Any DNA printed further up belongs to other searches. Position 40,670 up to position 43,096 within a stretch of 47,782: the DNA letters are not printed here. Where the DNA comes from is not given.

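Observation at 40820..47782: Candidate polyprenyl-phosphate-pentose (decaprenyl-phosphoarabinose-like) donor pathway with three GT-C-type transferases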

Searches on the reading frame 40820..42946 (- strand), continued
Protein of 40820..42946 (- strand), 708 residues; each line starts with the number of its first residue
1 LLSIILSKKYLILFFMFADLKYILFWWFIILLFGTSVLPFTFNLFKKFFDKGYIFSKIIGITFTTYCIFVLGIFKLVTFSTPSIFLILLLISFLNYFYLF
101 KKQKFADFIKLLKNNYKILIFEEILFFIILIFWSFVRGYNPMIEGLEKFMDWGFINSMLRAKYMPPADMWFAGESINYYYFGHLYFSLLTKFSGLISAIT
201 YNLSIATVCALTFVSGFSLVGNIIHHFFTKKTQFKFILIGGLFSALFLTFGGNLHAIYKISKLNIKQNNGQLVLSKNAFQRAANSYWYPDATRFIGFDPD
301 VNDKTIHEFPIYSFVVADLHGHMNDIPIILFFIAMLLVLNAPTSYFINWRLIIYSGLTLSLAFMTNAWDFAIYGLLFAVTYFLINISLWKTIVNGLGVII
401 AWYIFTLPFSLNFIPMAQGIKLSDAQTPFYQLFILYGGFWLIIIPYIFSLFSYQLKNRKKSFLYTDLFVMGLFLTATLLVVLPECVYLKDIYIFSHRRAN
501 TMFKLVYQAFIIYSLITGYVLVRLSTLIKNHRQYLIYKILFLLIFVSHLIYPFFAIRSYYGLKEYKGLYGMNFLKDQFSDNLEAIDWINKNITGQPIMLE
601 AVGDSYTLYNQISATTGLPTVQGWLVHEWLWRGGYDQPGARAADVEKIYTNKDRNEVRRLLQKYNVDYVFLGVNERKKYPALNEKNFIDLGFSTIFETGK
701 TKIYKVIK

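Call 64: find_encoding_contigs(protein=P0413, flank=10000, max_places=1)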
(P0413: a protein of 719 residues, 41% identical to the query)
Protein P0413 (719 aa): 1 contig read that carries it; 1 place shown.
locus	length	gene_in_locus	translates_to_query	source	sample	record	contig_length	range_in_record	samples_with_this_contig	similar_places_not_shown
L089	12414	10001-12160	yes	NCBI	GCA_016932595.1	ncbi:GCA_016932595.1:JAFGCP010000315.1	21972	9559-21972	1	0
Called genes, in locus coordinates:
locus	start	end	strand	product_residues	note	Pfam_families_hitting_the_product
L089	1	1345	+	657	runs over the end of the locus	PF13306:LRR_5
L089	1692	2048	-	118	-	PF05534:HicB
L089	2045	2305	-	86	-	PF07927:HicA_toxin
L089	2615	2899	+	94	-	-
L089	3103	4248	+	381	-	PF13450:NAD_binding_8, PF03275:GLF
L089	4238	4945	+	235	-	PF00535:Glycos_transf_2, PF13641:Glyco_tranf_2_3 (weak)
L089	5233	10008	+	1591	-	PF10060:DUF2298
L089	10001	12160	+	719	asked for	PF10060:DUF2298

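Call 65: find_encoding_contigs(protein=P0407, flank=8000, max_places=1)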
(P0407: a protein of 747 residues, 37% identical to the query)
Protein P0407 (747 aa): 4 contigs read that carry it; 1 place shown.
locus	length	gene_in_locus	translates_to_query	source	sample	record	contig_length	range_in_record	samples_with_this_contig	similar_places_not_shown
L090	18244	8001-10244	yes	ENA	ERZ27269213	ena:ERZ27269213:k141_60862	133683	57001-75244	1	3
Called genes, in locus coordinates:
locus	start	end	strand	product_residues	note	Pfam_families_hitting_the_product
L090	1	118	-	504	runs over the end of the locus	PF00005:ABC_tran, PF13304:AAA_21 (faint), PF00005:ABC_tran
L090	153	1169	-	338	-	PF13407:Peripla_BP_4, PF00532:Peripla_BP_1 (weak)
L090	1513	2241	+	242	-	PF00392:GntR, PF07702:UTRA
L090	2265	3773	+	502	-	PF00370:FGGY_N, PF02782:FGGY_C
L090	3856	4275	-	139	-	PF00571:CBS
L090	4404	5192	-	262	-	PF00459:Inositol_P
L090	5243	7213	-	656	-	PF02012:BNR (faint), PF15902:Sortilin-Vps10 (faint), PF13200:DUF4015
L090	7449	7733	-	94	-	-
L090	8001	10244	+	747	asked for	PF10060:DUF2298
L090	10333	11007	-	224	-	PF20730:YetF_N, PF04239:DUF421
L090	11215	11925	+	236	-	PF04239:DUF421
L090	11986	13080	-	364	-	PF01210:NAD_Gly3P_dh_N, PF02558:ApbA (weak), PF03446:NAD_binding_2, PF02317:Octopine_DH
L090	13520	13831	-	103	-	PF01476:LysM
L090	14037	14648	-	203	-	-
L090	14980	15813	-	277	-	PF17284:Spermine_synt_N, PF01564:Spermine_synth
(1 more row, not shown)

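Call 66: find_encoding_contigs(protein=P0417, flank=8000, max_places=1)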
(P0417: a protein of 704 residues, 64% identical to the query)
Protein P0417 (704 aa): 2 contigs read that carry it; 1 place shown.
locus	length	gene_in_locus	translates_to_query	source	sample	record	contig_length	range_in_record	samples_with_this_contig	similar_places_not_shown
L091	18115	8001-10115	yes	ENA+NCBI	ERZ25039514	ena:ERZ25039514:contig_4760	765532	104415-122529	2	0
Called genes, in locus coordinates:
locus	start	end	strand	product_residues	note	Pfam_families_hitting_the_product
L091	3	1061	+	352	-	-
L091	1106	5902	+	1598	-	PF10060:DUF2298, PF08450:SGL (faint), PF01436:NHL, PF24684:Vgb_lyase (faint)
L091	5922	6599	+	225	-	PF00535:Glycos_transf_2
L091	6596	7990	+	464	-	PF01593:Amino_oxidase, PF13450:NAD_binding_8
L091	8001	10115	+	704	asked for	PF10060:DUF2298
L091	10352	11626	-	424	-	PF05977:MFS_3, PF07690:MFS_1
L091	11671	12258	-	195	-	PF00009:GTP_EFTU (faint), PF01926:MMR_HSR1, PF02421:FeoB_N, PF03193:RsgA_GTPase (faint)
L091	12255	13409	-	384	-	PF00155:Aminotran_1_2, PF01041:DegT_DnrJ_EryC1, PF01053:Cys_Met_Meta_PP (faint)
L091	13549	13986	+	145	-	PF03100:CcmE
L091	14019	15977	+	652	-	PF01578:Cytochrom_C_asm, PF16327:CcmF_C, PF05140:ResB (faint)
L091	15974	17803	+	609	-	-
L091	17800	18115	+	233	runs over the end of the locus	PF00005:ABC_tran, PF13304:AAA_21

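Call 67: find_encoding_contigs(protein=P0485, flank=8000, max_places=1)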
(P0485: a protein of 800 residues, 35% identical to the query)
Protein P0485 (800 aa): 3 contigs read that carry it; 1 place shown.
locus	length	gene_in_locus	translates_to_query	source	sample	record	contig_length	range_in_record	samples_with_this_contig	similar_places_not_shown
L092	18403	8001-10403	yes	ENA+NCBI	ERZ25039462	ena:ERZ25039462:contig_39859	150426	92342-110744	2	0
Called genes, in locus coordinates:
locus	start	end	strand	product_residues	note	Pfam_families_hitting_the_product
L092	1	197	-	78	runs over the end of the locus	PF13328:HD_4 (weak)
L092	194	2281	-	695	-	PF01368:DHH, PF02272:DHHA1, PF17768:RecJ_OB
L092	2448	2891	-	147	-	PF09424:YqeY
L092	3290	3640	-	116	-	PF11969:DcpS_C, PF01230:HIT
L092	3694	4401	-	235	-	PF07973:tRNA_SAD, PF02272:DHHA1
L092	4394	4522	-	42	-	-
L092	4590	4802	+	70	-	-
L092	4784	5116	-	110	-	-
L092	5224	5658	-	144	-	PF01411:tRNA-synt_2c (faint)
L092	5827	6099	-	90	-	PF01411:tRNA-synt_2c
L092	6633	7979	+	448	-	PF06245:DUF1015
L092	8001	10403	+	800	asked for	PF10060:DUF2298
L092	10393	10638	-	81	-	PF01842:ACT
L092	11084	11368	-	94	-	PF02826:2-Hacid_dh_C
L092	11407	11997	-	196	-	PF00389:2-Hacid_dh, PF02826:2-Hacid_dh_C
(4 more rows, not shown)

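Call 68: find_encoding_contigs(protein=P0454, flank=10000, max_places=1)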
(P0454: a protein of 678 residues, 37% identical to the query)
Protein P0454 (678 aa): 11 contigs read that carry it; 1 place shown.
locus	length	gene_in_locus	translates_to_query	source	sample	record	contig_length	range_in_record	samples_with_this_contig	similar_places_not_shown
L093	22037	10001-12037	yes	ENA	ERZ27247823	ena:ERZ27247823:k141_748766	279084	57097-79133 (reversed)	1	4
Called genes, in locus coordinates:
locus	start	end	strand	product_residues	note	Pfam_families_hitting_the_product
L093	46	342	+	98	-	PF01649:Ribosomal_S20p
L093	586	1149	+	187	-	PF05137:PilN (weak)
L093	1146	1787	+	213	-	PF04350:PilO (faint)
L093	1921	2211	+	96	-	-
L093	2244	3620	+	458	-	PF19077:Big_13 (weak)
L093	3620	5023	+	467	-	-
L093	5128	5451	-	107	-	-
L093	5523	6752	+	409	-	PF01266:DAO (weak), PF13450:NAD_binding_8, PF01593:Amino_oxidase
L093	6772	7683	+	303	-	PF01040:UbiA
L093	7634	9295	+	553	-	PF13231:PMT_2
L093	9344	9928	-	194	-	-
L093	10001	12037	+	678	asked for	PF10060:DUF2298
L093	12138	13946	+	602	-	PF00580:UvrD-helicase, PF13245:AAA_19, PF01443:Viral_helicase1 (faint), PF13087:AAA_12 (faint), PF13361:UvrD_C, PF13538:UvrD_C_2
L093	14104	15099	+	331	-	PF02388:FemAB, PF13480:Acetyltransf_6, PF02388:FemAB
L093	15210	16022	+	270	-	PF01177:Asp_Glu_race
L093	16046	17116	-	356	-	PF02463:SMC_N, PF13175:AAA_15, PF13476:AAA_23, PF13304:AAA_21 (weak)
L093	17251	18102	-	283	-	PF01149:Fapy_DNA_glyco, PF06831:H2TH, PF06827:zf-FPG_IleRS (faint)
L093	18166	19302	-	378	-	PF13439:Glyco_transf_4, PF00534:Glycos_transf_1, PF13692:Glyco_trans_1_4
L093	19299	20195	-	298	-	PF02739:5_3_exonuc_N, PF01367:5_3_exonuc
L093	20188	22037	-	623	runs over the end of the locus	PF06480:FtsH_ext (weak), PF06068:TIP49 (faint), PF00004:AAA, PF07728:AAA_5, PF13207:AAA_17 (faint), PF17862:AAA_lid_3, PF01434:Peptidase_M41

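Call 69: find_encoding_contigs(protein=P0429, flank=10000, max_places=1)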
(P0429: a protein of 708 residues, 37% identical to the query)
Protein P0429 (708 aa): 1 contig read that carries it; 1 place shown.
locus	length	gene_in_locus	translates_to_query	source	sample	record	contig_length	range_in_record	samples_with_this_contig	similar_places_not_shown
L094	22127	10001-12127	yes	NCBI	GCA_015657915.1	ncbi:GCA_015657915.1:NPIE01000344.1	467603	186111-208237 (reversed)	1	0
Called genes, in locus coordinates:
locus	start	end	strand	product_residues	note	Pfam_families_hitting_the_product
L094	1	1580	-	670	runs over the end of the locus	-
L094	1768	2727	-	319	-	PF00800:PDT, PF01842:ACT (weak)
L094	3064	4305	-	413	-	PF00579:tRNA-synt_1b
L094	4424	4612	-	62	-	-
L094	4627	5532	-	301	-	-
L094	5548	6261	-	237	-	PF00117:GATase, PF07722:Peptidase_C26 (weak)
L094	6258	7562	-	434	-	PF13378:MR_MLE_C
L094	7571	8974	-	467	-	PF04107:GCS2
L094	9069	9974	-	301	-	PF01522:Polysacc_deac_1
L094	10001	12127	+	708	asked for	PF10060:DUF2298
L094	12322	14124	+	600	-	PF00580:UvrD-helicase, PF13245:AAA_19, PF13604:AAA_30 (faint), PF01443:Viral_helicase1 (faint), PF13361:UvrD_C, PF13538:UvrD_C_2 (weak)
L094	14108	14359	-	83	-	PF00708:Acylphosphatase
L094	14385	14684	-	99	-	PF03819:MazG (weak), PF12643:MazG-like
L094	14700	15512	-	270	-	PF00294:PfkB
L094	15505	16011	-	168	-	PF02223:Thymidylate_kin (faint)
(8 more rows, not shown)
